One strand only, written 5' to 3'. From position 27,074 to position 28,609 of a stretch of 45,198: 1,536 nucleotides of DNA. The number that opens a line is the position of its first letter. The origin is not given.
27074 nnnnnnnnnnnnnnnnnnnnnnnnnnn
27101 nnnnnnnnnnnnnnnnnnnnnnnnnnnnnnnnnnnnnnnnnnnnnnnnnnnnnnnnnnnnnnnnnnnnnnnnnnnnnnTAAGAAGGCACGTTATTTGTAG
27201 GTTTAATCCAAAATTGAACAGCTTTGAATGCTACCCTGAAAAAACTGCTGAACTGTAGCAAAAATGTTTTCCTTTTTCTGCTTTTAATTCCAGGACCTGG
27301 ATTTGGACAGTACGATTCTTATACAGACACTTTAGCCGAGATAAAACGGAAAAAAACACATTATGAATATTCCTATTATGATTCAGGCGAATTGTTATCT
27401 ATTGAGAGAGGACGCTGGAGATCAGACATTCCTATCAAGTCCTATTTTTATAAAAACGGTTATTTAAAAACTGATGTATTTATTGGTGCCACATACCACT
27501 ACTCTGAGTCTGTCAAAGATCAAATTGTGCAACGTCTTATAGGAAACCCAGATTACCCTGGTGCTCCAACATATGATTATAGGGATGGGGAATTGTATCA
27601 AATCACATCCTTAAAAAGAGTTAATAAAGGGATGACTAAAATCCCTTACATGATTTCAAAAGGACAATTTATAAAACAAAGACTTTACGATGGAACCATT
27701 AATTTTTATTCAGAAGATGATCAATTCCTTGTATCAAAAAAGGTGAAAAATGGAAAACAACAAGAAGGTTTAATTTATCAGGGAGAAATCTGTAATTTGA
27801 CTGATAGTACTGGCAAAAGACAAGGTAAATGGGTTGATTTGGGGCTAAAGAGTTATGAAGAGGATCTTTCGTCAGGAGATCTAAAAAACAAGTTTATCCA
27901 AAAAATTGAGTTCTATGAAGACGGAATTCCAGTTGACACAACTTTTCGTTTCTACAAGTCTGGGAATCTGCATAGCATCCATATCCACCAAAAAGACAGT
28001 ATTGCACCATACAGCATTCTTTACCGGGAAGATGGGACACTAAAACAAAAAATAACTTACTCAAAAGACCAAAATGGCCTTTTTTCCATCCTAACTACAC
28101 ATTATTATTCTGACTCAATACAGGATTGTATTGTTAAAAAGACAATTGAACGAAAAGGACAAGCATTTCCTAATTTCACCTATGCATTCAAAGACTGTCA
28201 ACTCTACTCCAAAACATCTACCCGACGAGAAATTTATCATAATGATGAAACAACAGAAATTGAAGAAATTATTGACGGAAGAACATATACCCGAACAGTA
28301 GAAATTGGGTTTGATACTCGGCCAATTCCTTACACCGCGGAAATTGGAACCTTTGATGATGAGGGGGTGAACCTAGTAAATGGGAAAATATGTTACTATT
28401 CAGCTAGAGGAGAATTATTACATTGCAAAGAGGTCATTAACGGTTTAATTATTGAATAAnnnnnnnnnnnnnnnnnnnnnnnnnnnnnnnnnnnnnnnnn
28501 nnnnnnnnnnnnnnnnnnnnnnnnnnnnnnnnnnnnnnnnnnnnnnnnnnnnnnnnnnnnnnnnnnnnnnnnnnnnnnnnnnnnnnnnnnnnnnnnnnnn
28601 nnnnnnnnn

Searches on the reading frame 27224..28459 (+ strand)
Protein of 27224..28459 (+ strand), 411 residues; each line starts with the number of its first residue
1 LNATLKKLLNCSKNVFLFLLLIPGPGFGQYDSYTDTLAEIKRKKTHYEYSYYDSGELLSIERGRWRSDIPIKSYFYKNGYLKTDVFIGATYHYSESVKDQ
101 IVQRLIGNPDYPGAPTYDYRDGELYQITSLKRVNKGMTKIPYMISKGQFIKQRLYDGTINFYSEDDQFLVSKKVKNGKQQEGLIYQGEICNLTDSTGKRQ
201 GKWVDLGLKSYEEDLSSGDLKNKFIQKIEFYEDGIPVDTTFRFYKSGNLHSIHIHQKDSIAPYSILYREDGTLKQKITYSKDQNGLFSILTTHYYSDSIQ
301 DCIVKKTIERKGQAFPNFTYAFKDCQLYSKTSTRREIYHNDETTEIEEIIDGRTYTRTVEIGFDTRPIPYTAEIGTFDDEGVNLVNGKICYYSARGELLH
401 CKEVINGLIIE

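Call 6: search_protein_families(library=pfam, proteins=[window:27224-28459:+], max_evalue=0.01)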
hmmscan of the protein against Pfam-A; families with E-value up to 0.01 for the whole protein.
window:27224-28459:+ (411 aa): 1 family
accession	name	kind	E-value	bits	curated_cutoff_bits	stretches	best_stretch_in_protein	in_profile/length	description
PF11673.13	DUF3269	-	0.0041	17.9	25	0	265-298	7-40/73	Protein of unknown function (DUF3269)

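Call 55: search_protein_families(library=ncbifam, proteins=[window:27224-28459:+], max_evalue=0.01)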
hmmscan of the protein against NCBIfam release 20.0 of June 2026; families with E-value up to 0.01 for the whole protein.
window:27224-28459:+ (411 aa): 0 families
